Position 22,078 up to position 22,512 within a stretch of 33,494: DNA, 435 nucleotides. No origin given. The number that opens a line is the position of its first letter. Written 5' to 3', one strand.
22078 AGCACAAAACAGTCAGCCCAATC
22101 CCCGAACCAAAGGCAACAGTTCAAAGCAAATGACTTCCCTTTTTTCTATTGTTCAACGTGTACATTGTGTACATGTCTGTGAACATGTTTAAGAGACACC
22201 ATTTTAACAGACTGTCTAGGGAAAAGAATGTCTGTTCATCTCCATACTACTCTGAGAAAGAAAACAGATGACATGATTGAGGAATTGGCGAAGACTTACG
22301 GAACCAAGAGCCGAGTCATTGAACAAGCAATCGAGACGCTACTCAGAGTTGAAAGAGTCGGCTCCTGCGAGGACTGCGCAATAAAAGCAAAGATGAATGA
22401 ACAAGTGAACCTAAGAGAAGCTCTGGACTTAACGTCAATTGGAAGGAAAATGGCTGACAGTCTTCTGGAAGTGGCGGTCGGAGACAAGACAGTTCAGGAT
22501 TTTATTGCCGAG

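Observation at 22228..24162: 644-aa RHH protein with four V4R-like modules: an unusual one-component sensor architecture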

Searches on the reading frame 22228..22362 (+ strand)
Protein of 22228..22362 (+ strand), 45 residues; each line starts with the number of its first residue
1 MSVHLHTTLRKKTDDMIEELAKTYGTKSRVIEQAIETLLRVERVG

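Call 39: search_solved_structures(query=A7, max_evalue=10, show_alignments=5)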
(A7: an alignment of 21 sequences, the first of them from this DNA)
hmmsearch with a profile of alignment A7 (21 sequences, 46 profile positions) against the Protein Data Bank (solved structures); distinct sequences matched with E-value up to 10: 14.
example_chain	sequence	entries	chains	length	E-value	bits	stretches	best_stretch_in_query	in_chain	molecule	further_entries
8erw_A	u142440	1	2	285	4.9e-09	38.9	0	20-41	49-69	C2HR4_8r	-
1v9p_A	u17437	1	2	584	0.0064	19.3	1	20-46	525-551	DNA ligase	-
1dgs_A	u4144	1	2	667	0.053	16.4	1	20-46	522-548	DNA LIGASE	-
7rdr_A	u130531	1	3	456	0.097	15.5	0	28-36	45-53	Circular tendon repeat protein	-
7b22_A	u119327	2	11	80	0.12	15.3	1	23-44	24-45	Antitoxin ParD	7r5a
6sga_F6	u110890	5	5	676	0.43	13.5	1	15-33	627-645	mt-SAF6 | DUF4460 domain-containing protein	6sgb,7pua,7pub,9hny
9lv4_A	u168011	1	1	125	0.44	13.5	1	15-29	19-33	Minibinder tw1102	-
3nrg_A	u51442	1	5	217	0.54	13.2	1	28-41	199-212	TetR family transcriptional regulator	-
9f28_B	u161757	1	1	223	0.61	13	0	27-45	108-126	DNA primase large subunit PriL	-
2mp4_A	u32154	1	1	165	1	12.3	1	12-26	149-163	Actin-depolymerizing factor 1, isoforms a/b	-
9tz5_e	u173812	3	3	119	1.5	11.7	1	9-32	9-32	Large ribosomal subunit protein bL20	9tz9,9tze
3kxe_C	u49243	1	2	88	1.6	11.6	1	23-43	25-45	Antitoxin protein parD-1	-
2csb_A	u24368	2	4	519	3.4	10.6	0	16-40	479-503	Topoisomerase V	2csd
8df7_A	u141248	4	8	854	5.6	9.9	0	16-40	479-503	Topoisomerase V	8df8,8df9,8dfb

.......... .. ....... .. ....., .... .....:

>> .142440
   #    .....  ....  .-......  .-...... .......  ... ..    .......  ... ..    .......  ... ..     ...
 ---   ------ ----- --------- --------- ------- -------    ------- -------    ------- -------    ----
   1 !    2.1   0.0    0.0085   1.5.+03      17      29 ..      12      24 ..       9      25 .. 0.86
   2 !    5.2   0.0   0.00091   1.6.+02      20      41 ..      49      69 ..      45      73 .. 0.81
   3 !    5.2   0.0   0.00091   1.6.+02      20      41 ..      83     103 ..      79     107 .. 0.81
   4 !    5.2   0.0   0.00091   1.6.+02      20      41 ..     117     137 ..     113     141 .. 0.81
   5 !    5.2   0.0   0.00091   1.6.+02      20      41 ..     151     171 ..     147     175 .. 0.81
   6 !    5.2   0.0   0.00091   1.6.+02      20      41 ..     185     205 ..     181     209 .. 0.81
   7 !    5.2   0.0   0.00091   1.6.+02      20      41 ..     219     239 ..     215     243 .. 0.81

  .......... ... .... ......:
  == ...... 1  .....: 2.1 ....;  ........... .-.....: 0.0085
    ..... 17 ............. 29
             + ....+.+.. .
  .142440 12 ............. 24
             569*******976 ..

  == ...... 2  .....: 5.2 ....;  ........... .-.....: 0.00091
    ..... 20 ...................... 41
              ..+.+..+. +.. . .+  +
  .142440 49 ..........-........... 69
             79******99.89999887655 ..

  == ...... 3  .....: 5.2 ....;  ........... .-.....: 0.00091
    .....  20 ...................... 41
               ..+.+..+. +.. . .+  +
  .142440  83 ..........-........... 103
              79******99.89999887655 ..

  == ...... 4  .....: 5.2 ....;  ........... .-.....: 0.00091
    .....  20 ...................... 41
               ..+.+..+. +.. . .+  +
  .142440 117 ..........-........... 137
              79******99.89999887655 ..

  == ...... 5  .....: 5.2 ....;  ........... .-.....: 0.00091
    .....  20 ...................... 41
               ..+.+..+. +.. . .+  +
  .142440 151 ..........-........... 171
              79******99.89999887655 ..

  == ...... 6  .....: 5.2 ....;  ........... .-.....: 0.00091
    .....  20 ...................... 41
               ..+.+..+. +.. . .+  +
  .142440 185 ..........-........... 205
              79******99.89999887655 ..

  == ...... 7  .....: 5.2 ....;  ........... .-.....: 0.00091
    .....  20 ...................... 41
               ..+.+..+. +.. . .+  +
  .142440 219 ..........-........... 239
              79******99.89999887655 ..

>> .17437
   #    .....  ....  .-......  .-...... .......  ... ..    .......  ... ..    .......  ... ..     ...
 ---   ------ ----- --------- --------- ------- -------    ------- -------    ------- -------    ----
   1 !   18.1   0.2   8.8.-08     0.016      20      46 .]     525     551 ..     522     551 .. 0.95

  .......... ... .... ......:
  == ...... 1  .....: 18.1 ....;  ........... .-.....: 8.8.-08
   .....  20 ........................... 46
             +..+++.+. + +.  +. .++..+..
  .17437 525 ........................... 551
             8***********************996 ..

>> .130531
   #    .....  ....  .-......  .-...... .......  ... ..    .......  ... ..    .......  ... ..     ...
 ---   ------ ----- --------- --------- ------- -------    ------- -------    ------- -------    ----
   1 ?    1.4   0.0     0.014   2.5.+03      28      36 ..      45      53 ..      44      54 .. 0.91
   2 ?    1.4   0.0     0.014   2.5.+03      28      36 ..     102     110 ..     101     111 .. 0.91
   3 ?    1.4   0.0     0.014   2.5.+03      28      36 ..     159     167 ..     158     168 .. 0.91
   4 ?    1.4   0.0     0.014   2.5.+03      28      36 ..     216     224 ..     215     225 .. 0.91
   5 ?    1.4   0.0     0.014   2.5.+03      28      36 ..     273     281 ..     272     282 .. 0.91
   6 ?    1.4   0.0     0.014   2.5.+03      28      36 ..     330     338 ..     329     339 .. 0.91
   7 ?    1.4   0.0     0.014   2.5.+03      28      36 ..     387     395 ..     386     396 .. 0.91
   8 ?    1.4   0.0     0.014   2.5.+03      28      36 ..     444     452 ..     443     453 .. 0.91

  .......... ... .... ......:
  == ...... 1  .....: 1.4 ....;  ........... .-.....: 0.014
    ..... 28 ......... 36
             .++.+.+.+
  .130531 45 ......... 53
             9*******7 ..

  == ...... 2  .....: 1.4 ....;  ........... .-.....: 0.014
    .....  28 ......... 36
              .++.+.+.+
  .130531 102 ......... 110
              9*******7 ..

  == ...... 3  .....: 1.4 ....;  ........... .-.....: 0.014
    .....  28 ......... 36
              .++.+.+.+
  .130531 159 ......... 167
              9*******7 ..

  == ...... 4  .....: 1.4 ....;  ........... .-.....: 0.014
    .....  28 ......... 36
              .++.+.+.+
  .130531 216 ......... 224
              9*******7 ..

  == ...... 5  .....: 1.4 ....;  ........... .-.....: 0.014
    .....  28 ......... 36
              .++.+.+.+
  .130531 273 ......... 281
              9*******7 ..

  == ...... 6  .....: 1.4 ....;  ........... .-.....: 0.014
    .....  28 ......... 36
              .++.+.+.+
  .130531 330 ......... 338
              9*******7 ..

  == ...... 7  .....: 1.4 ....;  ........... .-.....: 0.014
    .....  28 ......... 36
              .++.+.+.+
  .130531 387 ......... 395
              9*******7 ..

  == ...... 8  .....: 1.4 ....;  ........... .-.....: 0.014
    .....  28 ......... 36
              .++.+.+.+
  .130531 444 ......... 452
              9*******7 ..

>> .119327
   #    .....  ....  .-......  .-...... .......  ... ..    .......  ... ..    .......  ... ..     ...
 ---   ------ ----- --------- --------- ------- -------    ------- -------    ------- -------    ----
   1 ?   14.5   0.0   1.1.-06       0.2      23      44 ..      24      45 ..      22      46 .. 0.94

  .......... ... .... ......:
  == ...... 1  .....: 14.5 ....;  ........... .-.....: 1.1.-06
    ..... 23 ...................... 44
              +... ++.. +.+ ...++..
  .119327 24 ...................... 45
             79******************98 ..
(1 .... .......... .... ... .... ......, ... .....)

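Call 40: search_protein_families(library=pfam, alignment_id=A7, max_evalue=10)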
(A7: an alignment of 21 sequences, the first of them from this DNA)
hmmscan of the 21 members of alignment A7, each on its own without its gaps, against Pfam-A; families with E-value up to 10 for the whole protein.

A. member 1, seq(45 aa): 2 families
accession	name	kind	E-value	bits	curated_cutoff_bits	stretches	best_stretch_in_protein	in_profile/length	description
PF08769.17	Spo0A_C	-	0.01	16.3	25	1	3-40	28-65/104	Sporulation initiation factor Spo0A C terminal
PF11629.13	Mst1_SARAH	-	0.13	12.8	23.1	1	13-37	23-47/48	C terminal SARAH domain of Mst1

B. families by the number of members that match (of 21 scanned): 14 families
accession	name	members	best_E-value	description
PF08769.17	Spo0A_C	3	0.01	Sporulation initiation factor Spo0A C terminal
PF21486.3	NUP120_helical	2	0.014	Nucleoporin NUP120, helical domain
PF11932.13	DUF3450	1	0.0033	Protein of unknown function (DUF3450)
PF08878.16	HamA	1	0.0053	HamA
PF05843.20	Suf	1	0.033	Suppressor of forked protein (Suf)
PF19302.4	DUF5915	1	0.04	Domain of unknown function (DUF5915)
PF03693.20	ParD_antitoxin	1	0.076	Bacterial antitoxin of ParD toxin-antitoxin type II system and RHH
PF07261.16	DnaB_2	1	0.08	Replication initiation and membrane attachment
PF12651.13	RHH_3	1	0.089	Ribbon-helix-helix domain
PF11629.13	Mst1_SARAH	1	0.13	C terminal SARAH domain of Mst1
PF07541.17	EIF_2_alpha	1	0.13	Eukaryotic translation initiation factor 2 alpha subunit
PF18349.7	PAZ_4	1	0.17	PAZ domain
PF06816.18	NOD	1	0.18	NOTCH protein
PF18569.7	Thioredoxin_16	1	0.2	Thioredoxin-like domain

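Call 85: search_protein_families(library=phrogs, alignment_id=A7, max_evalue=1)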
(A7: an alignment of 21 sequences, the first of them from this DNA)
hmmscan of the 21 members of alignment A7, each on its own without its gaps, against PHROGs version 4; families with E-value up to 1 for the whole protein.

A. member 1, seq(45 aa): 3 families
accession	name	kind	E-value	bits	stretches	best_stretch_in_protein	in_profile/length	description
phrog_876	-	transcription regulation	0.061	13.8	1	8-42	73-108/239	transcriptional repressor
phrog_5333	-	unknown function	0.19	12.9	1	7-39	6-35/64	-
phrog_16346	-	unknown function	0.35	12.5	1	1-39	1-39/95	-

B. families by the number of members that match (of 21 scanned): 21 families
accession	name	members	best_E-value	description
phrog_5333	-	3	0.11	-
phrog_4987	-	2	0.014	-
phrog_26003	-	1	0.023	-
phrog_7506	-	1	0.033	recombination directionality factor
phrog_26704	-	1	0.033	-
phrog_33629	-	1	0.038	-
phrog_876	-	1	0.061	transcriptional repressor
phrog_36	-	1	0.096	transcriptional regulator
phrog_12223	-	1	0.1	-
phrog_4283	-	1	0.13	-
phrog_10714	-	1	0.14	-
phrog_36999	-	1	0.14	-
phrog_2443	-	1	0.15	amidoligase enzyme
phrog_21902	-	1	0.15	-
phrog_2011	-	1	0.17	anti-repressor Ant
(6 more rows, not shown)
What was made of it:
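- Tried and rejected: A PHROGs scan of the N-terminus gave nothing significant (call 85).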
